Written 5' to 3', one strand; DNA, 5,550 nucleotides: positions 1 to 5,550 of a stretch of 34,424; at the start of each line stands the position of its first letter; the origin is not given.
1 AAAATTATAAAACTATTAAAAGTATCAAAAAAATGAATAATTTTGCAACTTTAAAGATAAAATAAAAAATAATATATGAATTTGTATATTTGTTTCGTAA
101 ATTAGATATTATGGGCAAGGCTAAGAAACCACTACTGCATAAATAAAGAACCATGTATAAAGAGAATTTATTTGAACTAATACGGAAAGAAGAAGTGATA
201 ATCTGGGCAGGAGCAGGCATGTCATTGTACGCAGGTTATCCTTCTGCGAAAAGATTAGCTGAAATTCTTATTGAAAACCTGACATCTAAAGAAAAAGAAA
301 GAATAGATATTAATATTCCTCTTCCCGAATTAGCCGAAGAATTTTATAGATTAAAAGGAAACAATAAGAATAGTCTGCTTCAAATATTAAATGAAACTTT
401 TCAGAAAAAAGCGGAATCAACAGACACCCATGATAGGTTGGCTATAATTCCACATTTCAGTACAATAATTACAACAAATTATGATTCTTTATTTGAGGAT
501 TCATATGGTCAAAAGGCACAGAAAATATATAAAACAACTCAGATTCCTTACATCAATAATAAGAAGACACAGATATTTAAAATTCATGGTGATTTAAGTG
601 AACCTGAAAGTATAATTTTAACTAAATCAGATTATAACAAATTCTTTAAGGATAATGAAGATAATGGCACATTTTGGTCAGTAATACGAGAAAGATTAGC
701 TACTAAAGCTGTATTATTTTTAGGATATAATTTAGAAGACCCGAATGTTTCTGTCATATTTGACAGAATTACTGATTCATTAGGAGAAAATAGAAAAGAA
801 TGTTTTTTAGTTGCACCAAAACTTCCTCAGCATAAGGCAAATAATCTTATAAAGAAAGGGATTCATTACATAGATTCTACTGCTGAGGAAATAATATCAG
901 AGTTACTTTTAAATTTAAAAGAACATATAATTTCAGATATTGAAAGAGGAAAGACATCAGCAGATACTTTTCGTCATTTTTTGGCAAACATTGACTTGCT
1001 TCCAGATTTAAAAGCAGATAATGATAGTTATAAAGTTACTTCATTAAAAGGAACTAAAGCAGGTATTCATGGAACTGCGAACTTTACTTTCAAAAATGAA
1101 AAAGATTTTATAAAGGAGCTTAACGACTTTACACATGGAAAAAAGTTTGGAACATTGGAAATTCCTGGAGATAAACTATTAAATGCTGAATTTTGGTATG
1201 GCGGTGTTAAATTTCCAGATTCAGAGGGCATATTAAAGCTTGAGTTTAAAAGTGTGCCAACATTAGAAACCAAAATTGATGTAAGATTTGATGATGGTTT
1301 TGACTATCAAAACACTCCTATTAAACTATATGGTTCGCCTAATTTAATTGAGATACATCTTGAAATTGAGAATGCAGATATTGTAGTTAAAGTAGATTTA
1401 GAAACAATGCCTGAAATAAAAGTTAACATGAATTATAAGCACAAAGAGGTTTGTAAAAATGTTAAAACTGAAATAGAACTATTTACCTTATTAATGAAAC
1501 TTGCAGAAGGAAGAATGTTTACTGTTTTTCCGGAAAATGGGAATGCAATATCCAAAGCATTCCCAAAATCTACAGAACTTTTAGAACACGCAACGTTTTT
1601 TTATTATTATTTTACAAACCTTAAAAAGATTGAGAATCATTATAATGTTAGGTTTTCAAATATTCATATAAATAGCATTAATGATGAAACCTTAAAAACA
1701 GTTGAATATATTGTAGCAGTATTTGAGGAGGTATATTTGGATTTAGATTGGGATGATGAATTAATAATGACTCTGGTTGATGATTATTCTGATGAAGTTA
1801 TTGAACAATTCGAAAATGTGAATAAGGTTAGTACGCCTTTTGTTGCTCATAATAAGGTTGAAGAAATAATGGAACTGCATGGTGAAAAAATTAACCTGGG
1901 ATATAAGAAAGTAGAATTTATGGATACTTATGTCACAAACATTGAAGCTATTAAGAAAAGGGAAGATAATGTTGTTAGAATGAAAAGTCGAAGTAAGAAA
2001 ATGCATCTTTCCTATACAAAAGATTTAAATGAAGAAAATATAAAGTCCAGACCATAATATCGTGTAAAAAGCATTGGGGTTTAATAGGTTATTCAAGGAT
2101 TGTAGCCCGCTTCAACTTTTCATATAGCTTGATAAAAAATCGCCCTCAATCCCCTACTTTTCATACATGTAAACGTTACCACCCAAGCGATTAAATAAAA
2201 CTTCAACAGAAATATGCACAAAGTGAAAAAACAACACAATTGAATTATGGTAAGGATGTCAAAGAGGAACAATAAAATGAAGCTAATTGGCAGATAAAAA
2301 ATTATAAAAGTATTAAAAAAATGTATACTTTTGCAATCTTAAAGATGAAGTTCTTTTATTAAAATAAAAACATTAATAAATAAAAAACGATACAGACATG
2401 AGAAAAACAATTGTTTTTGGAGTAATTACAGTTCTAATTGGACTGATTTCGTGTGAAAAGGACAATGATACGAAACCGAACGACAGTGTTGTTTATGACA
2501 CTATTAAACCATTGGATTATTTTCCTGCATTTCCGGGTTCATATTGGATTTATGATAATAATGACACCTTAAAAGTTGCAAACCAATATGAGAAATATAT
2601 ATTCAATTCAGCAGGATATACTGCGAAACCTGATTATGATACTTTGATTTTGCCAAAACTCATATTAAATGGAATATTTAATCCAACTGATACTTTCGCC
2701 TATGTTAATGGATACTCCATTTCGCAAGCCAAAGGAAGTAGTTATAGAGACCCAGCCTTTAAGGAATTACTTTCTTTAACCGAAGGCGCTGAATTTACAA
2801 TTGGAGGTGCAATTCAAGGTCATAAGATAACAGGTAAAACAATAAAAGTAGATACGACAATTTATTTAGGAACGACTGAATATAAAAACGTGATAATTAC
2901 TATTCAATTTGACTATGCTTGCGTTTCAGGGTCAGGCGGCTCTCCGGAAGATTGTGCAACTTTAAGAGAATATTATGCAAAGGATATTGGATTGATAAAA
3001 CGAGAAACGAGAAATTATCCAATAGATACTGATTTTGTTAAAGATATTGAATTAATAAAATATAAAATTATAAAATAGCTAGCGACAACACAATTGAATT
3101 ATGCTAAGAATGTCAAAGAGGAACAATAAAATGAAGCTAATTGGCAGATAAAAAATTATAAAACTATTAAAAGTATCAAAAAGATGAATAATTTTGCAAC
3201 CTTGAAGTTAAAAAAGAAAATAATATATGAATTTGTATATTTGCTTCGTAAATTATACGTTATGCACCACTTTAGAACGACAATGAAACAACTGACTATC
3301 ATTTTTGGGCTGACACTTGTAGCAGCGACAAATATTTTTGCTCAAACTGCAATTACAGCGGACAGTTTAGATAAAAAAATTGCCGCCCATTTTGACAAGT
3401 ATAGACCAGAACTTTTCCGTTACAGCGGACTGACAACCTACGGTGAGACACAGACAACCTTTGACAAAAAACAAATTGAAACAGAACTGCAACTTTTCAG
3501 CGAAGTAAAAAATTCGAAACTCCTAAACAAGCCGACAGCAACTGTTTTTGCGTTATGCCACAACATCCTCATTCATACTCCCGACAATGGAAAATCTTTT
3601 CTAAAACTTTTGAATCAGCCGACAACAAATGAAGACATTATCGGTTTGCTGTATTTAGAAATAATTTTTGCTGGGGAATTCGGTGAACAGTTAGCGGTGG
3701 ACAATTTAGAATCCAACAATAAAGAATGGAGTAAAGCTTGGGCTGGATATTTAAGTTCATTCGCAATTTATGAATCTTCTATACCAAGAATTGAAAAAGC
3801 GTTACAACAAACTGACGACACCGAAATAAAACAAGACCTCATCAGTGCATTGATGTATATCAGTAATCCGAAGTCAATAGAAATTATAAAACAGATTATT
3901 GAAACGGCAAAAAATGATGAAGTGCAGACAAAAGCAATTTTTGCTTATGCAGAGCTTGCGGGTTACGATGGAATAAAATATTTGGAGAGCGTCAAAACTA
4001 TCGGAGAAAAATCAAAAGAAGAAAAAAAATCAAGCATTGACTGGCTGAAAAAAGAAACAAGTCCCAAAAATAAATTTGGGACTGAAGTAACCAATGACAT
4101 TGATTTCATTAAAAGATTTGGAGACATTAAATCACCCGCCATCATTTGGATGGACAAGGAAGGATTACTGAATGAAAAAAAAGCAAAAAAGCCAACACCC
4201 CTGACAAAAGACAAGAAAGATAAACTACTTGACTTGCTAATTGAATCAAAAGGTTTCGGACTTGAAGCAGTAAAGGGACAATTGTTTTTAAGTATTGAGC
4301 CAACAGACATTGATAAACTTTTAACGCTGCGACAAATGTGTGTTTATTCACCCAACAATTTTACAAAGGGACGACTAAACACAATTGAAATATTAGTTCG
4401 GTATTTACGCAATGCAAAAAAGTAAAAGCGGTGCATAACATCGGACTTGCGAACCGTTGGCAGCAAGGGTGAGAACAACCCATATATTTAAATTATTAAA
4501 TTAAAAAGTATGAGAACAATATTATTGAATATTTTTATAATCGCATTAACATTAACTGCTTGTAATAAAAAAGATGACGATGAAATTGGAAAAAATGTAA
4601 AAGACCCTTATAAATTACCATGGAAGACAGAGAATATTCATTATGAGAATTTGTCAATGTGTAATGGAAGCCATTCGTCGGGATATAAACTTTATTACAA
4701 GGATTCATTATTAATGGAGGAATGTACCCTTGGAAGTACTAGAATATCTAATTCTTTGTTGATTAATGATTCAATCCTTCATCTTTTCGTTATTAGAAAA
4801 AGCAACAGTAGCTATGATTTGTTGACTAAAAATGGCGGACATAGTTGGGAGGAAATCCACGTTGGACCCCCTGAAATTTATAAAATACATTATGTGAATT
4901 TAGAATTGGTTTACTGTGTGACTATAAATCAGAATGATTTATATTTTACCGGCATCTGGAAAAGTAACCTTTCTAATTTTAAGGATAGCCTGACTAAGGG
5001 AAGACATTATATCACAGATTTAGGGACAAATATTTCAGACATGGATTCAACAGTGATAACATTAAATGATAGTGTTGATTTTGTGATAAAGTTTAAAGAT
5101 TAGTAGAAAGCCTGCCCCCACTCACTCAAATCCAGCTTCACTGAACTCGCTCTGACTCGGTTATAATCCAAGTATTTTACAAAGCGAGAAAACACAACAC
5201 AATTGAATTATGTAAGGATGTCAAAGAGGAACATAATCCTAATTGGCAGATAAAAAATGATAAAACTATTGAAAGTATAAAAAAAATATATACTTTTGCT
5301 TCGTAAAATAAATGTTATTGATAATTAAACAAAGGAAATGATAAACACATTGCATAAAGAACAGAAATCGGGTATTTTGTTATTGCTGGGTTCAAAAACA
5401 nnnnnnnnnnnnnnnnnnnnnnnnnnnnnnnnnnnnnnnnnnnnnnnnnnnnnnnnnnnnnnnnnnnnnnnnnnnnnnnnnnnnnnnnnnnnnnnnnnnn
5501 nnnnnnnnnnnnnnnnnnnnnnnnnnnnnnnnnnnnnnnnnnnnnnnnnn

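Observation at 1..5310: A promoter-carrying junction repeat punctuates a same-strand gene-cassette array (integron- or rAID-like architecture)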

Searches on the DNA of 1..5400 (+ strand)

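Call 45: search_rna_families(source=window, start=1, end=5400, threshold=evalue, max_evalue=1)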
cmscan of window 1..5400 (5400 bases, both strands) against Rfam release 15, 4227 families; matches with E-value up to 1: 0.
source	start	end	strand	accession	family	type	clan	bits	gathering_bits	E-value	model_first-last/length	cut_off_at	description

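Call 46: search_dna_similar(query=window:2058-2397:+, collection=plasmids, mode=distant, max_evalue=0.001, max_rows=10)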
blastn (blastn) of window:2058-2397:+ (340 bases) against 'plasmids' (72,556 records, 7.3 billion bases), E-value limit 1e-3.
Records with a match: 2; places in all: 2; records where one place covers at least 80% of the query: 0.
Best place of each record, by identity: 60-80% 2.
By first word of the organism name: Persicobacter 2.
By predicted mobility (MOB-suite, as given by PLSDB): non-mobilizable 2.
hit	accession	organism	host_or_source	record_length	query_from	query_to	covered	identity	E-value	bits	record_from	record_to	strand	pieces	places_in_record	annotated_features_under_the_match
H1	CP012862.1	Persicobacter sp. JZB09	cell culture,soil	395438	34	108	22%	77.6%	2e-4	55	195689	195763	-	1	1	record has no annotation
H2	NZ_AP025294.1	Persicobacter psychrovividus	-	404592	34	108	22%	77.6%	2e-4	55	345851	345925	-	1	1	none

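Call 47: search_dna_similar(query=window:2058-2397:+, collection=phages, mode=distant, max_evalue=0.001, max_rows=10)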
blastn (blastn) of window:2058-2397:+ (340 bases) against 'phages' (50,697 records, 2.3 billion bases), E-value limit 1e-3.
No match.

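Call 48: get_annotated_region(hit=H2, flank=4000)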
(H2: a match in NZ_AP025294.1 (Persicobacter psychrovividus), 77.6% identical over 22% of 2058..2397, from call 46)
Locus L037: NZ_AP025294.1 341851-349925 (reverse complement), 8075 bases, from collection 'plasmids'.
description: Persicobacter psychrovividus strain NBRC 101262 plasmid pPP2, complete sequence
organism: Persicobacter psychrovividus (NCBI taxid 387638)
taxonomy: Bacteria; Bacteroidota; Cytophagia; Cytophagales; Persicobacteraceae; Persicobacter; Persicobacter psychrovividus
host: -; source: -; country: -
typing (MOB-suite, as given by PLSDB): non-mobilizable
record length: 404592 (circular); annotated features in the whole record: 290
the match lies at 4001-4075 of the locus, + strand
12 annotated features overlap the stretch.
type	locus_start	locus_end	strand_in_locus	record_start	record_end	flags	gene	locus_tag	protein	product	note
CDS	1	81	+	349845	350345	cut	-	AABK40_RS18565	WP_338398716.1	hypothetical protein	-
CDS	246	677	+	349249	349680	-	-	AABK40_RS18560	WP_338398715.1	hypothetical protein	-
CDS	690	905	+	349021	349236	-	-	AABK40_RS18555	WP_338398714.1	hypothetical protein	-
CDS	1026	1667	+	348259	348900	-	-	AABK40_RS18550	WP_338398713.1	hypothetical protein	-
CDS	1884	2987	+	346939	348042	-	-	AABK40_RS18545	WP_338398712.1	ParB/RepB/Spo0J family partition protein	-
CDS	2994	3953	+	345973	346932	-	-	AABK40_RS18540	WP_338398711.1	hypothetical protein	-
CDS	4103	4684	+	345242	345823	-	-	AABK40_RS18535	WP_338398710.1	hypothetical protein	-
CDS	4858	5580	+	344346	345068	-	-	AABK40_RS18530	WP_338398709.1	hypothetical protein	-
CDS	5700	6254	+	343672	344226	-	-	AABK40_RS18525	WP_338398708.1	hypothetical protein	-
CDS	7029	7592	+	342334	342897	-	-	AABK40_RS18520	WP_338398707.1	hypothetical protein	-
CDS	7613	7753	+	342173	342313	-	-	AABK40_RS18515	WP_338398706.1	hypothetical protein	-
CDS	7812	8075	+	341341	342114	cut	-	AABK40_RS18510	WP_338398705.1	hypothetical protein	-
